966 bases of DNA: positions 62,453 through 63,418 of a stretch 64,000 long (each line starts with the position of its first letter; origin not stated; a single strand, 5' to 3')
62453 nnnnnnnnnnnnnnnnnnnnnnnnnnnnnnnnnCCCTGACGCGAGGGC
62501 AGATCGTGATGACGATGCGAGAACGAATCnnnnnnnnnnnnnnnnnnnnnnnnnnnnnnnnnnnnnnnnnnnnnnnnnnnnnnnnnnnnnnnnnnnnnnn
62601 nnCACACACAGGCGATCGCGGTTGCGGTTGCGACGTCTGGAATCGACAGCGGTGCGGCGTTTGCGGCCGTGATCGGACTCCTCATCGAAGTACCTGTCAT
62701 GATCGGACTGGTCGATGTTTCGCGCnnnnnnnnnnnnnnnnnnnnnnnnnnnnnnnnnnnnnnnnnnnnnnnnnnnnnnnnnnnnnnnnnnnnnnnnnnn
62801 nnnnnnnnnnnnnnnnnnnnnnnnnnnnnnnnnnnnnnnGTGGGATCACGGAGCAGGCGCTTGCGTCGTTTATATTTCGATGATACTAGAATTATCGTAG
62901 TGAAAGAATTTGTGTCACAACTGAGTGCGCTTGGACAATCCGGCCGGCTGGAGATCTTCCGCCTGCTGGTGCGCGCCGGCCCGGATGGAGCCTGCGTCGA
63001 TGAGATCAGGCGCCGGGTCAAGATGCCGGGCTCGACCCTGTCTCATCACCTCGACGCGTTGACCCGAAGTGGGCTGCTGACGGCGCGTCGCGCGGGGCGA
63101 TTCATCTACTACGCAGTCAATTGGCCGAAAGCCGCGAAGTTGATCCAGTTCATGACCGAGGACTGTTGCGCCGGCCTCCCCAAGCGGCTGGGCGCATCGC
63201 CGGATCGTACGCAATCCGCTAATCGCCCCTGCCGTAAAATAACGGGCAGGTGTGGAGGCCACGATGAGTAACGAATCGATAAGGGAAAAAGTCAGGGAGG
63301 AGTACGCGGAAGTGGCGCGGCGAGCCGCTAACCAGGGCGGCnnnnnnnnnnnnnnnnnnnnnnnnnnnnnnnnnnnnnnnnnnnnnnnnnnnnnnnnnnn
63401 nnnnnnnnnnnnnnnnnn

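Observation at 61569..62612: Twin 55-56 nt hairpin elements with 24-bp stems bracket a single alpha/beta-hydrolase gene and mark the acr3 truncation point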

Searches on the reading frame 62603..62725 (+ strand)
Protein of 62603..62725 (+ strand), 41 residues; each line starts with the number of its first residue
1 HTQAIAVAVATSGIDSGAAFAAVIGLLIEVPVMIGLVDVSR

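Call 31: find_homologous_proteins(query=window:62603-62725:+, max_evalue=0.01)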
Query seq(41 aa) (41 aa): 178 proteins with E <= 0.01 among 182 candidates; the best 120 are listed.
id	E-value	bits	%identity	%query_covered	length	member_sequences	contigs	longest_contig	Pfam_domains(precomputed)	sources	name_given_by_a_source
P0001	2.7e-14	68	98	100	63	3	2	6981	-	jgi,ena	jgi:ACR3 family arsenite efflux pump ArsB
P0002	2.9e-10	56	95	90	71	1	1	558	-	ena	-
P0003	4.9e-10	55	92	93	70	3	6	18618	-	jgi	jgi:arsenite transporter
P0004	7.5e-10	54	94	88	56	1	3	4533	-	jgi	jgi:ACR3 family arsenite transporter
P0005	2.7e-9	53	92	90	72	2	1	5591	-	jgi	jgi:arsenite transporter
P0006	3.0e-9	53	92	90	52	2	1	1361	-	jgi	jgi:ACR3 family arsenite transporter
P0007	8.7e-9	51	94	85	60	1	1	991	-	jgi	-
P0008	2.5e-8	50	86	85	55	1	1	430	-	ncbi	-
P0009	2.9e-8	50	89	85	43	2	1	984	-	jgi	jgi:ACR3 family arsenite transporter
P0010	7.8e-8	48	91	83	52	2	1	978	-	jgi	jgi:ACR3 family arsenite transporter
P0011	1.5e-7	48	91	78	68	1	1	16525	-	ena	-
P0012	1.9e-7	47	84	90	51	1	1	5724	-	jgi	jgi:ACR3 family arsenite transporter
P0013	2.2e-7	47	84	90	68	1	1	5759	-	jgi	jgi:ACR3 family arsenite transporter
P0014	2.2e-7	47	84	90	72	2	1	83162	-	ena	-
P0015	2.2e-7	47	88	83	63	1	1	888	-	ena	-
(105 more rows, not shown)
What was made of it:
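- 62612..62728 (+): acr3 (ACR3 arsenite efflux) 3' remnant: the last 38 conserved codons. It is truncated at hairpin B and ends in a premature TGA where relatives have TGG. Similarity continues to about 62767. All 178 database hits are ACR3 C-termini (call 31).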

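Call 33: find_encoding_contigs(protein=P0003, flank=6000, max_places=4)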
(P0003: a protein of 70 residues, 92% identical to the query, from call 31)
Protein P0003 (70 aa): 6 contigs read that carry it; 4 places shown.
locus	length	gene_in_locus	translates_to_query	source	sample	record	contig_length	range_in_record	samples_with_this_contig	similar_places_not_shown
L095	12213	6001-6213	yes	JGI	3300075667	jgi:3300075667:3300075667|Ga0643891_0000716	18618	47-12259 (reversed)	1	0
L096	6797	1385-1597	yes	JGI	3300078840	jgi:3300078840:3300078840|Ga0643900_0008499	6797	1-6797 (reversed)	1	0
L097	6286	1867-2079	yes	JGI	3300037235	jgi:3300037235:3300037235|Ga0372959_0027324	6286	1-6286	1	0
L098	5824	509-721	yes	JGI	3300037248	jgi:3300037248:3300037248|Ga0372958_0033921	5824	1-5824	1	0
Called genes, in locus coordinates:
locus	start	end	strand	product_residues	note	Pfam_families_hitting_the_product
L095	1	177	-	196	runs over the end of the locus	-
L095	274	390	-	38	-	-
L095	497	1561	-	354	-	PF00296:Bac_luciferase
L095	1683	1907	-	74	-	-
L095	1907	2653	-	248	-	PF00106:adh_short, PF08659:KR, PF13561:adh_short_C2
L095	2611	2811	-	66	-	PF00106:adh_short (weak), PF13561:adh_short_C2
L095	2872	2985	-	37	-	-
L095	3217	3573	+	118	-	-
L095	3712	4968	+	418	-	PF00266:Aminotran_5, PF01053:Cys_Met_Meta_PP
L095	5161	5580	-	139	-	PF07858:LEH, PF12680:SnoaL_2 (weak)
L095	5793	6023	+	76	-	-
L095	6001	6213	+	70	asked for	-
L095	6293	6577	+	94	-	-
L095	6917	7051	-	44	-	-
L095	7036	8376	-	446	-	PF00078:RVT_1, PF08388:GIIM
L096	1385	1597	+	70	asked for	-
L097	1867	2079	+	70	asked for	-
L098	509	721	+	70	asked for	-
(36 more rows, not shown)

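Call 34: find_encoding_contigs(protein=P0005, flank=6000, max_places=3)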
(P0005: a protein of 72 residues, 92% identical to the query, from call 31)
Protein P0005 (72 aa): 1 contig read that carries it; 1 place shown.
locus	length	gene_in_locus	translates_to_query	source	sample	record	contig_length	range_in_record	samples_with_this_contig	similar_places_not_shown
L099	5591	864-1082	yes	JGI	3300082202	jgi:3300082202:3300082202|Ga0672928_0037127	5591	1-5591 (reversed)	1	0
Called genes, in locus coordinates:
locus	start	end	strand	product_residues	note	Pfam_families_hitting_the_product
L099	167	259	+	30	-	-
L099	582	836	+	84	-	PF01758:SBF (weak)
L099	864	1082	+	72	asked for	-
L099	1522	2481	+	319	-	PF00589:Phage_integrase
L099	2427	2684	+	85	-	-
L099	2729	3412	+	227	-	PF01596:Methyltransf_3, PF13578:Methyltransf_24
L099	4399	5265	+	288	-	PF00378:ECH_1, PF16113:ECH_2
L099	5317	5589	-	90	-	?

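Call 35: find_encoding_contigs(protein=P0011, flank=6000, max_places=3)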
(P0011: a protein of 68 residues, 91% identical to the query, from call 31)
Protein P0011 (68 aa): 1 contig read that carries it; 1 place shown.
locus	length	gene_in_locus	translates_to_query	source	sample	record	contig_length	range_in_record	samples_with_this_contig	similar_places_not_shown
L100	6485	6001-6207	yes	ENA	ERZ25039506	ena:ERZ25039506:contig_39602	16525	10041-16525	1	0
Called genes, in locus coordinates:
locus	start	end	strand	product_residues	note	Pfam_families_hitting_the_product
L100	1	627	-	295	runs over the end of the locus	-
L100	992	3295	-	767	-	PF13191:AAA_16, PF17874:TPR_MalT, PF13424:TPR_12 (weak)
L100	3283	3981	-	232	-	PF00486:Trans_reg_C, PF13191:AAA_16, PF13401:AAA_22 (weak)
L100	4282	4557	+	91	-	PF14559:TPR_19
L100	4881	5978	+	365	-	PF01494:FAD_binding_3, PF08491:SE (weak)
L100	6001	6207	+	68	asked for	-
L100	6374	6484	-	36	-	?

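Call 36: find_encoding_contigs(protein=P0004, flank=6000, max_places=3)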
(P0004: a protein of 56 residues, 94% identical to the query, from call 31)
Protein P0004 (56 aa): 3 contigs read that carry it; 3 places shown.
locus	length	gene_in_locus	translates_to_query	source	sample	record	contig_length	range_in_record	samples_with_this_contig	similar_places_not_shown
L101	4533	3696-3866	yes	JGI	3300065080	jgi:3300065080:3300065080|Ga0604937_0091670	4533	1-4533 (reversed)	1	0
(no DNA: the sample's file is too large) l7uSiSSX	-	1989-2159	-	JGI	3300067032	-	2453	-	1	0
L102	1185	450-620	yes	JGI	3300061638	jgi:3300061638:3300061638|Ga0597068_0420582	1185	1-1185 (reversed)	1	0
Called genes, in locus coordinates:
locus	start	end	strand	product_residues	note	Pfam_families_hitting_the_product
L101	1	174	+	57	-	?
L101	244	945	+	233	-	-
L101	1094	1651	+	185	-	PF00884:Sulfatase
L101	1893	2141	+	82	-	-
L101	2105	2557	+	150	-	PF16347:SGSH_C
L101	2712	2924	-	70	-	PF09954:DUF2188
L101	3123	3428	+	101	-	-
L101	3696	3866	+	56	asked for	-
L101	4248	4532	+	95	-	?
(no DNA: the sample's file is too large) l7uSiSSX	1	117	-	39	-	?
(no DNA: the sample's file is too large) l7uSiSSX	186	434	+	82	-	-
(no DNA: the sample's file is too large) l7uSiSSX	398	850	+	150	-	PF16347:SGSH_C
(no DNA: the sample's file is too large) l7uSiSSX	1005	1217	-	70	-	PF09954:DUF2188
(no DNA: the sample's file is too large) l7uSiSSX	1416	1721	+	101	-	-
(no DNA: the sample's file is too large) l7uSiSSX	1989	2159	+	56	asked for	-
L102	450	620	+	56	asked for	-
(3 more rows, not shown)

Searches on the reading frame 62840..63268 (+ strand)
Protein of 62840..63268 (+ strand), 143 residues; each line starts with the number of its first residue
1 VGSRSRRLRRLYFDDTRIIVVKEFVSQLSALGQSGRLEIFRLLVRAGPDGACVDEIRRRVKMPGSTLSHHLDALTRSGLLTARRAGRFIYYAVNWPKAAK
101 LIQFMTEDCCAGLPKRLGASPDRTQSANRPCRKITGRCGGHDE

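Call 13: search_protein_families(library=pfam, proteins=[window:62840-63268:+], max_evalue=0.01)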
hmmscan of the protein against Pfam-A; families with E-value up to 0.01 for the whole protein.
window:62840-63268:+ (143 aa): 3 families
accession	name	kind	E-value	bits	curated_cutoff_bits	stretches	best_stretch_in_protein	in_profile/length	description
PF12840.13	HTH_20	-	1.1e-09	38.6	27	1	36-81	6-49/51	Helix-turn-helix domain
PF01022.26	HTH_5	-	1.6e-07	31.5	22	1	34-80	2-45/47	Bacterial regulatory protein, arsR family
PF12802.13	MarR_2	-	0.0025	18.4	27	1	41-85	12-55/61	MarR family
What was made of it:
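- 62861..63271 (+): arsR, with the arsM pseudogene that follows it. This is context only. It is colinear with relatives from 62873 onward, which marks a third breakpoint just upstream of arsR. Pfam HTH_20/HTH_5 (call 13).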

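Call 56: find_encoding_contigs(protein=window:62861-63268:+, flank=4000, max_places=10)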
Protein seq(136 aa) (136 aa): 10 contigs read that carry it; 7 places shown.
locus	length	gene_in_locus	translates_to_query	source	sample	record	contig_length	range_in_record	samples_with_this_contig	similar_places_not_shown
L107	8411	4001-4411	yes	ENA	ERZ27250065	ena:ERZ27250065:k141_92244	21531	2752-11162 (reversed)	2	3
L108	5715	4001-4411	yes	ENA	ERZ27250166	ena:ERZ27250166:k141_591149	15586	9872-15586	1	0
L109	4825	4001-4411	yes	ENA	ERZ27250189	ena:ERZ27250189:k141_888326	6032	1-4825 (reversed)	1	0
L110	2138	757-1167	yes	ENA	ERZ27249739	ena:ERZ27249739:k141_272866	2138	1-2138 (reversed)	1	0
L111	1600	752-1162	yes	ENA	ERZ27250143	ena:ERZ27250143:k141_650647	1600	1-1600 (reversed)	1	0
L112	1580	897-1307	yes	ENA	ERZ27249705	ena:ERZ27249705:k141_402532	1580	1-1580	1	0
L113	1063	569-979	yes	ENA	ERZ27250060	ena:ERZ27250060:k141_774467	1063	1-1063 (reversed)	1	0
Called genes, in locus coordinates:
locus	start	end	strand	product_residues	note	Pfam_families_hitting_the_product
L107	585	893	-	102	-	PF14330:DUF4387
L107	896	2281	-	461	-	PF07287:AtuA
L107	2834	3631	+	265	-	PF00561:Abhydrolase_1, PF12146:Hydrolase_4, PF12697:Abhydrolase_6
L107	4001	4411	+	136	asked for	PF01022:HTH_5 (weak), PF12840:HTH_20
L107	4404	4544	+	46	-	-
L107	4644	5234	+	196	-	PF01209:Ubie_methyltran, PF08241:Methyltransf_11, PF08242:Methyltransf_12, PF13489:Methyltransf_23, PF13649:Methyltransf_25, PF13847:Methyltransf_31, PF20922:Anamorsin_N (weak), PF05148:Methyltransf_8 (weak)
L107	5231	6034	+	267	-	PF01209:Ubie_methyltran (weak), PF13489:Methyltransf_23 (weak), PF13847:Methyltransf_31, PF08241:Methyltransf_11, PF08242:Methyltransf_12 (faint), PF13649:Methyltransf_25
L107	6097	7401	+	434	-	-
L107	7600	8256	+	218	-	PF13489:Methyltransf_23, PF01209:Ubie_methyltran (faint), PF13847:Methyltransf_31, PF08241:Methyltransf_11, PF08242:Methyltransf_12, PF13649:Methyltransf_25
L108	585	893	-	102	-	PF14330:DUF4387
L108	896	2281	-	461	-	PF07287:AtuA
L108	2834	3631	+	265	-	PF00561:Abhydrolase_1, PF12146:Hydrolase_4, PF12697:Abhydrolase_6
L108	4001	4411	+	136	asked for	PF01022:HTH_5 (weak), PF12840:HTH_20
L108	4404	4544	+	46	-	-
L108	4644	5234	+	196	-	PF01209:Ubie_methyltran, PF08241:Methyltransf_11, PF08242:Methyltransf_12, PF13489:Methyltransf_23, PF13649:Methyltransf_25, PF13847:Methyltransf_31, PF20922:Anamorsin_N (weak), PF05148:Methyltransf_8 (weak)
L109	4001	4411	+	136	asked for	PF01022:HTH_5 (weak), PF12840:HTH_20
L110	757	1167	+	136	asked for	PF01022:HTH_5 (weak), PF12840:HTH_20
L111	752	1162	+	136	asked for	PF01022:HTH_5 (weak), PF12840:HTH_20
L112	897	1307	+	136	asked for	PF01022:HTH_5 (weak), PF12840:HTH_20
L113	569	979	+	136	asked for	PF01022:HTH_5 (weak), PF12840:HTH_20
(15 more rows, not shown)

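Call 58: find_homologous_proteins(query=window:62861-63268:+, max_evalue=1e-20)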
Query seq(136 aa) (136 aa): 501 proteins with E <= 1e-20 among 868 candidates; the best 120 are listed.
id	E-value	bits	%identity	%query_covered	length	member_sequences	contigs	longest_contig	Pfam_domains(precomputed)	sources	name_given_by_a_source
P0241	4.5e-85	300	99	100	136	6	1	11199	PF12840.14,PF01022.27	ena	-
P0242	5.3e-76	271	98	90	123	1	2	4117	PF12840.14,PF01022.27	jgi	jgi:DNA-binding transcriptional ArsR family regulator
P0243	2.4e-74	265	90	100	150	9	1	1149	PF12840.14,PF01022.27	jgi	-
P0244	3.8e-74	265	89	100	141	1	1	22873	PF12840.14,PF01022.27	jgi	jgi:DNA-binding transcriptional ArsR family regulator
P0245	2.6e-73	262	89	97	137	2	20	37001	PF12840.14,PF01022.27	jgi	-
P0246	1.2e-71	257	88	97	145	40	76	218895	PF12840.14,PF01022.27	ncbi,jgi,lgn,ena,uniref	ncbi:ArsR/SmtB family transcription factor [Candidatus Binatus soli]|jgi:DNA-binding transcriptional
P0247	2.7e-70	252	85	100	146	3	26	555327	PF12840.14,PF01022.27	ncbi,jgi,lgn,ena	jgi:DNA-binding transcriptional ArsR family regulator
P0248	5.7e-68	245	86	97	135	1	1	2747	PF12840.14,PF01022.27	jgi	jgi:DNA-binding transcriptional ArsR family regulator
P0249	6.6e-68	245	86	97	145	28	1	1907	PF12840.14,PF01022.27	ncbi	-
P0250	6.8e-68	244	86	97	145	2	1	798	PF12840.14,PF01022.27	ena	-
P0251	8.3e-68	244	85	96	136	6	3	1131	PF12840.14,PF01022.27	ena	-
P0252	2.2e-67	243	82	100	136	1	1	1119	PF12840.14,PF01022.27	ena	-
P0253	2.0e-66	240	89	90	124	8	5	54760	PF12840.14,PF01022.27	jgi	-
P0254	8.9e-65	234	89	90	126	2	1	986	PF12840.14,PF01022.27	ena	-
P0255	1.4e-62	227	85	90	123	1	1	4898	PF12840.14,PF01022.27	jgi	-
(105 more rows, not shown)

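Call 59: find_encoding_contigs(protein=P0245, flank=7000, max_places=4)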
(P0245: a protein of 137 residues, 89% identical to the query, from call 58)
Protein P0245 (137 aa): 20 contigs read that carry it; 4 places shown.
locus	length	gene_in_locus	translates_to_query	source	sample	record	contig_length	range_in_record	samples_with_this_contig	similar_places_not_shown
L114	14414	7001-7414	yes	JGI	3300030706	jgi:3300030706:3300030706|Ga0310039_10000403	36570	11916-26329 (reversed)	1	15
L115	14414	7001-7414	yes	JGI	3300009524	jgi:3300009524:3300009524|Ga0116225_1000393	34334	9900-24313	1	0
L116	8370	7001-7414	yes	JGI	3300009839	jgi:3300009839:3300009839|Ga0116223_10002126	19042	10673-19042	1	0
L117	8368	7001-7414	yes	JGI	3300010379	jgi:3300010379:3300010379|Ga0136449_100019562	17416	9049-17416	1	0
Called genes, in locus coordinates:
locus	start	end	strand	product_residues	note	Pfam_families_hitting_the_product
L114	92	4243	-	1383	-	-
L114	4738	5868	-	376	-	PF01758:SBF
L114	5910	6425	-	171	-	PF01451:LMWPc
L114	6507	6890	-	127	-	PF01022:HTH_5 (weak), PF12840:HTH_20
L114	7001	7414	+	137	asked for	PF01022:HTH_5, PF12840:HTH_20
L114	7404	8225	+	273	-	PF01135:PCMT, PF01209:Ubie_methyltran, PF06325:PrmA, PF13489:Methyltransf_23, PF13847:Methyltransf_31, PF08241:Methyltransf_11, PF08242:Methyltransf_12, PF13649:Methyltransf_25, +4 more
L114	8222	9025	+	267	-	PF01209:Ubie_methyltran (weak), PF13489:Methyltransf_23, PF13847:Methyltransf_31, PF08241:Methyltransf_11, PF08242:Methyltransf_12 (weak), PF13649:Methyltransf_25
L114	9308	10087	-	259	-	-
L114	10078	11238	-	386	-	PF02417:Chromate_transp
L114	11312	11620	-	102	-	PF03551:PadR, PF13601:HTH_34 (faint)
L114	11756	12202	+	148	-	PF07681:DoxX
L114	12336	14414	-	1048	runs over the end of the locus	PF00873:ACR_tran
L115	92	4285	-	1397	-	-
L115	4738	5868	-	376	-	PF01758:SBF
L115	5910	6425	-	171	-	PF01451:LMWPc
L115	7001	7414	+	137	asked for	PF01022:HTH_5, PF12840:HTH_20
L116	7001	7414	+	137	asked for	PF01022:HTH_5, PF12840:HTH_20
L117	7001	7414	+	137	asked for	PF01022:HTH_5, PF12840:HTH_20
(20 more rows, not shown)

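Call 60: find_encoding_contigs(protein=P0246, flank=7000, max_places=4)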
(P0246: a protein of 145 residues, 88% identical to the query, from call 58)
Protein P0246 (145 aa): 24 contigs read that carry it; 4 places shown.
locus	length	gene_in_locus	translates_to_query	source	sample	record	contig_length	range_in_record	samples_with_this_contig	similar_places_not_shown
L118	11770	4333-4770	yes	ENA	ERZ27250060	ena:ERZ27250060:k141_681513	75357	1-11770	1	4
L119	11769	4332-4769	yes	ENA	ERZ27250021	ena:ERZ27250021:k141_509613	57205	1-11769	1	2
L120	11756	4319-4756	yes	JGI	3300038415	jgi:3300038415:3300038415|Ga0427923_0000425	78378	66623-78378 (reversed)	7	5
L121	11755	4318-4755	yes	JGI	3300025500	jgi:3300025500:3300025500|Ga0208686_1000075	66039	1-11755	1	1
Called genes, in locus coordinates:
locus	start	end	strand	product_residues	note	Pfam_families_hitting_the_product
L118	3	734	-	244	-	?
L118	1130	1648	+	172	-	PF10543:ORF6N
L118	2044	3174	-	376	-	PF01758:SBF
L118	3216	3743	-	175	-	PF01451:LMWPc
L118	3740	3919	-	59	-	-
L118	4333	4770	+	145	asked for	PF01022:HTH_5, PF12840:HTH_20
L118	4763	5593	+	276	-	PF01135:PCMT, PF13489:Methyltransf_23, PF01209:Ubie_methyltran, PF06325:PrmA, PF13847:Methyltransf_31, PF08241:Methyltransf_11, PF08242:Methyltransf_12, PF13649:Methyltransf_25, +4 more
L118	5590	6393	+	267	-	PF01209:Ubie_methyltran, PF13489:Methyltransf_23, PF13847:Methyltransf_31, PF08241:Methyltransf_11, PF08242:Methyltransf_12 (weak), PF13649:Methyltransf_25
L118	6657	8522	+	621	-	PF00135:COesterase, PF20434:BD-FAE (faint), PF07859:Abhydrolase_3 (weak), PF00135:COesterase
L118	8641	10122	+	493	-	PF00004:AAA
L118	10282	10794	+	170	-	-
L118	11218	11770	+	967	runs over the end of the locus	PF06739:SBBP (faint), PF08450:SGL (faint), PF22807:TrAA12 (faint), PF07610:DUF1573 (weak), PF15780:ASH, PF22073:Cep192_D4, PF22544:HYDIN_VesB_CFA65-like_Ig, PF22073:Cep192_D4 (weak), +10 more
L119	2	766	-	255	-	?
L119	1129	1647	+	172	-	PF10543:ORF6N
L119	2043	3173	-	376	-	PF01758:SBF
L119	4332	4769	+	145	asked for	PF01022:HTH_5, PF12840:HTH_20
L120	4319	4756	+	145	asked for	PF01022:HTH_5, PF12840:HTH_20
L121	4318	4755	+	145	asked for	PF01022:HTH_5, PF12840:HTH_20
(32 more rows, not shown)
